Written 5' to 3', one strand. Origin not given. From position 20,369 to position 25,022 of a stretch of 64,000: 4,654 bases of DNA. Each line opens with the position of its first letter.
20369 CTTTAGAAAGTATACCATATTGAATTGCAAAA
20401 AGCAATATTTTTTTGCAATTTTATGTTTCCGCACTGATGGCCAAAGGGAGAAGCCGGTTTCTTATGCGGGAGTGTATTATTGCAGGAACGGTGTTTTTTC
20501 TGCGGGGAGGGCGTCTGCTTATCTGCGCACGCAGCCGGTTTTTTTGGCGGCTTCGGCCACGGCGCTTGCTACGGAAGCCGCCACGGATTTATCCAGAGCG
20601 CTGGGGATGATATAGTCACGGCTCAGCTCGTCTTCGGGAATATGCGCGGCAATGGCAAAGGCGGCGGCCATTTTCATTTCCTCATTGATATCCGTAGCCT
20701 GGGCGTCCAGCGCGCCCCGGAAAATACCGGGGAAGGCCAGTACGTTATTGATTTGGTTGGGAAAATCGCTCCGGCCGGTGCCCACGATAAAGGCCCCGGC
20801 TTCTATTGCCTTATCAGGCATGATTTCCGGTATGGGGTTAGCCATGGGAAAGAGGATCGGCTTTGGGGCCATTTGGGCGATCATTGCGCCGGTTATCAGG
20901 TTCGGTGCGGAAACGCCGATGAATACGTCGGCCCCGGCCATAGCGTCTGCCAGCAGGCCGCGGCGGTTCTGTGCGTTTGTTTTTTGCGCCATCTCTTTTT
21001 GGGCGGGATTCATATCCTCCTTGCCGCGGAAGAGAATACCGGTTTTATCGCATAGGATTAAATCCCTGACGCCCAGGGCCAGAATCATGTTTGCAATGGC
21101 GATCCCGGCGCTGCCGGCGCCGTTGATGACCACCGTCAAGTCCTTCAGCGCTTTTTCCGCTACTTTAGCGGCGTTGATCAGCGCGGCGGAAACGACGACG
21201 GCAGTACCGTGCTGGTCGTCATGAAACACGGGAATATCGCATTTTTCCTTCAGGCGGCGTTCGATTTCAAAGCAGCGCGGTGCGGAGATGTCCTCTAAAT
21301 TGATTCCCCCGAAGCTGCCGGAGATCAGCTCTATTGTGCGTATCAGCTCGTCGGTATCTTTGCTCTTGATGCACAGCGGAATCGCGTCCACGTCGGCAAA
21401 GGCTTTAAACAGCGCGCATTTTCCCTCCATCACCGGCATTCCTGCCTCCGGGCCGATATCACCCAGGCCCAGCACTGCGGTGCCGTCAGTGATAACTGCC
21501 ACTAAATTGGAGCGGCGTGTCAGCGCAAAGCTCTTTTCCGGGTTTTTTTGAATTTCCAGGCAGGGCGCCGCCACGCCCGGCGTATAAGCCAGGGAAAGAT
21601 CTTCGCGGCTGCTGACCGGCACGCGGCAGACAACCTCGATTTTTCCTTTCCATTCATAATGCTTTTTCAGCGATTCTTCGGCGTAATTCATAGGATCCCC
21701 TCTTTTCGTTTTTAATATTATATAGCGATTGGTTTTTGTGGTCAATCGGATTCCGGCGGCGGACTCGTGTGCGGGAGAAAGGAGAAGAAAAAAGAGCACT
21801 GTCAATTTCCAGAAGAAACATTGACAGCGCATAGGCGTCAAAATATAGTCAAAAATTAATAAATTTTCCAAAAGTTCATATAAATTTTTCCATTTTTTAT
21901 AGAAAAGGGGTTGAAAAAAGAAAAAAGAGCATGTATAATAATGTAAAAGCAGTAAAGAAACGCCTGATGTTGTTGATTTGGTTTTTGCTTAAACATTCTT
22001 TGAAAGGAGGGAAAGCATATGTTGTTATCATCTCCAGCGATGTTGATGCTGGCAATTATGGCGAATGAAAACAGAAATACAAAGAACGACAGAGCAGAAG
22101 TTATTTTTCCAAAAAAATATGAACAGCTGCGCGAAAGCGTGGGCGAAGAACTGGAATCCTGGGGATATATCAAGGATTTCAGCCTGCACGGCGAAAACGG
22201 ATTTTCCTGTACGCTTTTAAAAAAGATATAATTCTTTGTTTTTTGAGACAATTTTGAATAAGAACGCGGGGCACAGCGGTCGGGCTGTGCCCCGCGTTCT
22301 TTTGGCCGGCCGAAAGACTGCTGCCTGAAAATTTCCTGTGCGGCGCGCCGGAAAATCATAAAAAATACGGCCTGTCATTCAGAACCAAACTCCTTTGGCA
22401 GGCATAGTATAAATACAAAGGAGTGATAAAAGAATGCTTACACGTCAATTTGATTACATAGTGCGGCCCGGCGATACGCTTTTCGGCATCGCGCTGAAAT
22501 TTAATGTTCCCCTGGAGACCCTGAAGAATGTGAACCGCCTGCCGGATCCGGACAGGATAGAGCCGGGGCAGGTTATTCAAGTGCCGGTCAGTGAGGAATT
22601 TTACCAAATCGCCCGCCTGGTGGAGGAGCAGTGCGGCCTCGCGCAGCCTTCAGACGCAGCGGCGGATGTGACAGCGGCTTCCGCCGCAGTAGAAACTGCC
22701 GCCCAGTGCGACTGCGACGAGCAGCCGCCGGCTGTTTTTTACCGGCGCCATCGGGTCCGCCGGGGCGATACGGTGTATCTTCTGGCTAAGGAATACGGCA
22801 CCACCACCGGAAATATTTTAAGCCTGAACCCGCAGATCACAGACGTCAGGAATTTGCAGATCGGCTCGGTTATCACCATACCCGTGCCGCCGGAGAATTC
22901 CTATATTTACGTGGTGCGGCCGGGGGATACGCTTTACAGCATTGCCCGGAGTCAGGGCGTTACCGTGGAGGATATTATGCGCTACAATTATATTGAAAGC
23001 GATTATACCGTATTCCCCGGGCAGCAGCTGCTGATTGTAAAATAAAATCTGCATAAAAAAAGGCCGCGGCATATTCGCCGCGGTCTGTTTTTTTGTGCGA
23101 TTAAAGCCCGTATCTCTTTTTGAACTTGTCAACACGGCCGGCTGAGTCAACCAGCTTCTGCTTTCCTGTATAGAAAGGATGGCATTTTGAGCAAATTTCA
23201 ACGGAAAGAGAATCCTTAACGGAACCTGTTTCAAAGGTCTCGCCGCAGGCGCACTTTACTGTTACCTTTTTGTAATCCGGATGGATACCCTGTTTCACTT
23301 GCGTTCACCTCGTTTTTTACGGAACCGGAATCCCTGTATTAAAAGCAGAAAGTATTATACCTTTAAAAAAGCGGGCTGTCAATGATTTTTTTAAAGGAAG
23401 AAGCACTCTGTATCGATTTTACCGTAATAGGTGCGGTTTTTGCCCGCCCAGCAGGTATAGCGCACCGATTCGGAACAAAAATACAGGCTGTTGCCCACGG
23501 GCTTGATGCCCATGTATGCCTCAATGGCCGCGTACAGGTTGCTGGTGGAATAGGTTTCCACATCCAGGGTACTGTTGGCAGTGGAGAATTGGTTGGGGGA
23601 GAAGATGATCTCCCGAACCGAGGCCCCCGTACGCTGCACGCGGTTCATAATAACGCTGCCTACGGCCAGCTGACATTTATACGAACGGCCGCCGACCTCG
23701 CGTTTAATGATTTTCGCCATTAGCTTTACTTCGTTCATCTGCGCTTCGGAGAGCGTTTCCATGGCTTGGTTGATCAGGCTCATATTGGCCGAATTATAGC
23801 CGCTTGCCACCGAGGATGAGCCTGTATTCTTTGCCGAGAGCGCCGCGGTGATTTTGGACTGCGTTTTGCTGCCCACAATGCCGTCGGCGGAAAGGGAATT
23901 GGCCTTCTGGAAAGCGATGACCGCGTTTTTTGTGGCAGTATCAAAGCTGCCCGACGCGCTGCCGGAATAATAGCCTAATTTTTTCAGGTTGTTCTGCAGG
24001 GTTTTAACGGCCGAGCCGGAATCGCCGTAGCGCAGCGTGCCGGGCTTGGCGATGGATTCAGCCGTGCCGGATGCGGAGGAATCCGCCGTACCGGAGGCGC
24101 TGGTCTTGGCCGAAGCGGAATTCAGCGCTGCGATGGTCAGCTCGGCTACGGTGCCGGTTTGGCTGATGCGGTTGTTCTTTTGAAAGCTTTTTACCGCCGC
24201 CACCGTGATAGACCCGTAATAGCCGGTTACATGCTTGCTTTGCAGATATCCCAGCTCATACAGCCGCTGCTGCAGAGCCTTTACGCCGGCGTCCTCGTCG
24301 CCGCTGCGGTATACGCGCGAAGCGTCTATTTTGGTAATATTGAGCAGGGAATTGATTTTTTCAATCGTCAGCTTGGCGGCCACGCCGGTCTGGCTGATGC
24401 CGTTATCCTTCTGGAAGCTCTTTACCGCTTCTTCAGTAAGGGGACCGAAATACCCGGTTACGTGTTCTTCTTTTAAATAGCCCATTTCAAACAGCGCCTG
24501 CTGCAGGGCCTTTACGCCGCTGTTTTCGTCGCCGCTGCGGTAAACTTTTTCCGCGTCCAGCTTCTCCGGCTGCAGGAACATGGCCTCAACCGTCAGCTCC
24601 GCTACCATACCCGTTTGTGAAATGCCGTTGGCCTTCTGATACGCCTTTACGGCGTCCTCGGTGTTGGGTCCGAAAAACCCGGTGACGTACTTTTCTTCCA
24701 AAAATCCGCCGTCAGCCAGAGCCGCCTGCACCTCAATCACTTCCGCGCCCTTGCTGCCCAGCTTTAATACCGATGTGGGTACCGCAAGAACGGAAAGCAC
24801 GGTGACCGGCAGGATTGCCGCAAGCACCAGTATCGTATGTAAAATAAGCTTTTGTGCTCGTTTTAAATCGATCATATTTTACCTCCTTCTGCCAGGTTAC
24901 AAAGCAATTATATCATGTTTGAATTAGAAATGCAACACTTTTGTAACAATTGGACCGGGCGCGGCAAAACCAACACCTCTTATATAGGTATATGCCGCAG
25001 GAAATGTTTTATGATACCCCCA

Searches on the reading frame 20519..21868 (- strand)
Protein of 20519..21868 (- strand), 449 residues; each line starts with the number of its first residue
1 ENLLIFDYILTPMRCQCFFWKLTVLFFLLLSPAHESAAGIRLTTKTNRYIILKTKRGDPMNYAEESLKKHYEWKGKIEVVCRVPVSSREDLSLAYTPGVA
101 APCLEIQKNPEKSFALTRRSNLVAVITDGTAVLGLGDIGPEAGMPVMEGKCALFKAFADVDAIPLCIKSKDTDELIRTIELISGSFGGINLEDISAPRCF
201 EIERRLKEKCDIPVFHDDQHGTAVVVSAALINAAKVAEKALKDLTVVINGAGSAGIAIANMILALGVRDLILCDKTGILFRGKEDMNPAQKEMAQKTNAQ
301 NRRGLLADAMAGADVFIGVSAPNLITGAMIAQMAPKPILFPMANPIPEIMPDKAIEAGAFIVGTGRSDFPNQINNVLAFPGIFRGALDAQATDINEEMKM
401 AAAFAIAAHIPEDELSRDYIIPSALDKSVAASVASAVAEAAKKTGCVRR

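Call 13: search_protein_families(library=pfam, proteins=[window:20519-21868:-], max_evalue=0.001)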
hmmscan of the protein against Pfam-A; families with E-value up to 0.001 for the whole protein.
window:20519-21868:- (449 aa): 3 families
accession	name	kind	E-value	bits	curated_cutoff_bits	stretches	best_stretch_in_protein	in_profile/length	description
PF00390.24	malic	-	1.4e-30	106.9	23.1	1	75-207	2-182/182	Malic enzyme, N-terminal domain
PF03949.21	Malic_M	-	7e-26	91.5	23.5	1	221-441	3-257/258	Malic enzyme, NAD binding domain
PF01262.27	AlaDh_PNT_C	-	0.00067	19.6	23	0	243-339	28-125/214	Alanine dehydrogenase/PNT, C-terminal domain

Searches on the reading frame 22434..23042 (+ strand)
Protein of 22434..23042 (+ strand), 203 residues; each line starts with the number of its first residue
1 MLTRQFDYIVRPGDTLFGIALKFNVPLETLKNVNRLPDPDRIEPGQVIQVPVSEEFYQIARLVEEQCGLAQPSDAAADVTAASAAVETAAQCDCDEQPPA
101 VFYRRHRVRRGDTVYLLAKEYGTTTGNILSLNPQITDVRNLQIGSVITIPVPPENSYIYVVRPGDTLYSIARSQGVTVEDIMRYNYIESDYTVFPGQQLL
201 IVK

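Call 13: search_protein_families(library=pfam, proteins=[window:22434-23042:+], max_evalue=0.001)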
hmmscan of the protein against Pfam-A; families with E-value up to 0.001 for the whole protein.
window:22434-23042:+ (203 aa): 7 families
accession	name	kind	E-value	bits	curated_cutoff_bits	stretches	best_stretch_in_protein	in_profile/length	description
PF01476.26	LysM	-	1.1e-46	157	20.9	3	8-51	1-43/43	LysM domain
PF23473.1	LysM3_LYK4_5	-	3.8e-10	40.1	29.3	0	159-201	5-46/48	LYK4/5 LysM3 domain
PF23472.1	LysM2_CERK1_LYK3_4_5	-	2.9e-08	33.9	27.4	0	6-52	6-55/56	LYK3/4/5 LysM2 domain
PF23446.1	LysM1_NFP_LYK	-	3.4e-06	28.3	36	0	165-201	16-53/60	NFP/LYK LysM1 domain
PF23577.1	LysM_RLK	-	5.8e-06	26.7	27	0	159-185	3-29/44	LysM domain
PF23457.1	LysM2_NFP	-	3.6e-05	24.2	36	0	106-151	8-55/56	NFP LysM2 domain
PF22310.2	NMB0315_dom_I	-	0.00014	22.6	27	0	161-183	8-30/83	NMB0315-like, domain I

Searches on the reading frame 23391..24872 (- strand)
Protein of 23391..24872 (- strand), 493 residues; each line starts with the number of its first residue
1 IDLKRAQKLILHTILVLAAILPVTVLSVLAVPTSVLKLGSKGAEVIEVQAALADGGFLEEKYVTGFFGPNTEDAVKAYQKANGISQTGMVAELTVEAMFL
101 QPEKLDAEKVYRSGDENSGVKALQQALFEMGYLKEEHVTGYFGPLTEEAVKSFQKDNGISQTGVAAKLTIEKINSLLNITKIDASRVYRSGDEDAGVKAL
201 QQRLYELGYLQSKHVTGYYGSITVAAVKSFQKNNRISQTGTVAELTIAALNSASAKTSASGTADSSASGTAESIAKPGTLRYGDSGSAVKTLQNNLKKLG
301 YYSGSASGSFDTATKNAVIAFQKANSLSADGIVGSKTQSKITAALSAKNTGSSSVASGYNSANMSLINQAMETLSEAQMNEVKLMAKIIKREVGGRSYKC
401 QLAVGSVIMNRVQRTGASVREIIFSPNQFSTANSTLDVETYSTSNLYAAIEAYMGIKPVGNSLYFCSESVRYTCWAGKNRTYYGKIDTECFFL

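Call 12: search_protein_families(library=pfam, proteins=[window:23391-24872:-], max_evalue=0.001)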
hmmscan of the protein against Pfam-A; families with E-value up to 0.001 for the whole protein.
window:23391-24872:- (493 aa): 5 families
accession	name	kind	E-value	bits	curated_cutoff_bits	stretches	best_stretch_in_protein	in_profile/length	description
PF01471.23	PG_binding_1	-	1.3e-67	224.3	23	4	285-339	1-55/57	Putative peptidoglycan binding domain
PF07486.17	Hydrolase_2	-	2.3e-15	57.5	27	1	396-492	2-100/100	Cell Wall Hydrolase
PF08823.16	PG_binding_2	-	2.1e-12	47.5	21.1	1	289-325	18-54/74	Putative peptidoglycan binding domain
PF09374.15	PG_binding_3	-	3.7e-08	33.9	24.6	0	119-184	2-62/76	Predicted Peptidoglycan domain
PF07244.20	POTRA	-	0.00044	21.3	21.3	0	176-211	19-54/79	Surface antigen variable number repeat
